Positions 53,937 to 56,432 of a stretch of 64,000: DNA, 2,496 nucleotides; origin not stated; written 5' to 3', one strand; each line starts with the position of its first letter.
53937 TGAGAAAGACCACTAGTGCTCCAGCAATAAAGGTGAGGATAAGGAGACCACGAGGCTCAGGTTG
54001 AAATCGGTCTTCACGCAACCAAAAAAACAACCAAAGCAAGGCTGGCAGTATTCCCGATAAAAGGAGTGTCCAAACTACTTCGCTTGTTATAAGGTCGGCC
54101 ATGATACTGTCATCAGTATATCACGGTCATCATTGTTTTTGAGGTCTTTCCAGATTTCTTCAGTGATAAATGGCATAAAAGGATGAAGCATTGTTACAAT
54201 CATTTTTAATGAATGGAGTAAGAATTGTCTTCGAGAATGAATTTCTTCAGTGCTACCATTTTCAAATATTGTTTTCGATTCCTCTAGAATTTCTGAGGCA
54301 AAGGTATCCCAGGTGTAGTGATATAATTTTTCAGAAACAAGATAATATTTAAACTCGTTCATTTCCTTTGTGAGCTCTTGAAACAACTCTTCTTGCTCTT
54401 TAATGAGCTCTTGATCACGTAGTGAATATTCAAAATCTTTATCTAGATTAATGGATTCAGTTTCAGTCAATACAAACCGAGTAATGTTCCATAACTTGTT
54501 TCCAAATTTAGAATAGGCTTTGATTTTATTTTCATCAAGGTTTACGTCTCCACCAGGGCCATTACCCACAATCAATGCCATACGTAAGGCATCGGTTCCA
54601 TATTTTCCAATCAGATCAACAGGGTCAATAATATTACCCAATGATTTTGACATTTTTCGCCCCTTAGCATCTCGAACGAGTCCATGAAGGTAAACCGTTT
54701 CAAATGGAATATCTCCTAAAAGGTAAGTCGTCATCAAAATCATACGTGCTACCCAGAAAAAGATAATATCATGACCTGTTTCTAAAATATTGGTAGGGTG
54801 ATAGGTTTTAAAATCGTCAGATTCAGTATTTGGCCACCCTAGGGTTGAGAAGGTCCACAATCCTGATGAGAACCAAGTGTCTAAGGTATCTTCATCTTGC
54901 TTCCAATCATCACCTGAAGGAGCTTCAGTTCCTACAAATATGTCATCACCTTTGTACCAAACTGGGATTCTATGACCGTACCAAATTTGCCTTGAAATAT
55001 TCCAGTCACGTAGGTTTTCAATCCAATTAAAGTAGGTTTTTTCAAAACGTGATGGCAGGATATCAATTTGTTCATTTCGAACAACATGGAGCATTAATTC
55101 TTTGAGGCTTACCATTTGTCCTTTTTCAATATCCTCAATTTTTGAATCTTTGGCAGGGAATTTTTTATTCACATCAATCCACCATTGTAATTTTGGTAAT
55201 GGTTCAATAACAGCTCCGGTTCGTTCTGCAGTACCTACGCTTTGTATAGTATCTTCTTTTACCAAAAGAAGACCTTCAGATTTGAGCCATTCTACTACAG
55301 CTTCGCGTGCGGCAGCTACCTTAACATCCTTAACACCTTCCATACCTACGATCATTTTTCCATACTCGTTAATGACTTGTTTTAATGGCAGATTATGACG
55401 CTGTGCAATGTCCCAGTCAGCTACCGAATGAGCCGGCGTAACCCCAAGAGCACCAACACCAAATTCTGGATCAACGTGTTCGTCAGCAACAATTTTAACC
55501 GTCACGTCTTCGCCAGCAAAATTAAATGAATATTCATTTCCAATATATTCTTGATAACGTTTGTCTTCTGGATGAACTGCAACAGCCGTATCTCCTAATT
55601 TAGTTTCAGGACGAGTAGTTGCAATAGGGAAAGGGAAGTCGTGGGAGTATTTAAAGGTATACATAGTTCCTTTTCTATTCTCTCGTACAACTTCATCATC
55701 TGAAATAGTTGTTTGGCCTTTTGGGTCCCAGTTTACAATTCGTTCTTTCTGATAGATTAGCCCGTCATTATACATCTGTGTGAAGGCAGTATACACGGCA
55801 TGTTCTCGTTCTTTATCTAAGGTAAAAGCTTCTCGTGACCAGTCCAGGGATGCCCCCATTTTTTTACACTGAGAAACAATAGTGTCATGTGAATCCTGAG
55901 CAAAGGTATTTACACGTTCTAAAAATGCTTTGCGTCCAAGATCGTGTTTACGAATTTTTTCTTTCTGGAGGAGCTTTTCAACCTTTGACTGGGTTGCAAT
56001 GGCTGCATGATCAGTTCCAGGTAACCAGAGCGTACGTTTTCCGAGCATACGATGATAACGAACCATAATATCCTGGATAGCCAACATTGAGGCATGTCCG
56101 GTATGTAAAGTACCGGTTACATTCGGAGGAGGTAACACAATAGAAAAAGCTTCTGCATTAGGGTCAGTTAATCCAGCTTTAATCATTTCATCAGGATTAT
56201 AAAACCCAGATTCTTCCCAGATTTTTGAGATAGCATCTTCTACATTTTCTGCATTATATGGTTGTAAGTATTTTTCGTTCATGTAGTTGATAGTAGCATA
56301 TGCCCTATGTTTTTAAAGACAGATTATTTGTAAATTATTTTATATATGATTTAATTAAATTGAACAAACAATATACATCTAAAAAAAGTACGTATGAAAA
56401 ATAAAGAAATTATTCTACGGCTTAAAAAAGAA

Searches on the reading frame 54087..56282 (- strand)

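Call 66: search_protein_families(library=pfam, proteins=[window:54087-56282:-], max_evalue=0.00001)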
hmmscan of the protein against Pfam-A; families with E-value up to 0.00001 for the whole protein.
window:54087-56282:- (731 aa): 4 families
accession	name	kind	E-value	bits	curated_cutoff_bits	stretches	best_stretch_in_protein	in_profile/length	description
PF00133.28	tRNA-synt_1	-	6e-124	414.4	22.7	2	19-446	3-250/414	tRNA synthetases class I (I, L, M and V)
PF08264.19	Anticodon_1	-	2.5e-20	73.3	25.1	1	623-729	1-105/148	Anticodon-binding domain of tRNA ligase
PF09334.17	tRNA-synt_1g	-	4.3e-17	62.4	20.1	2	399-588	197-372/391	tRNA synthetases class I (M)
PF13603.12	tRNA-synt_1_2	-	3e-06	27.3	25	0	261-308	97-144/185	Leucyl-tRNA synthetase, editing domain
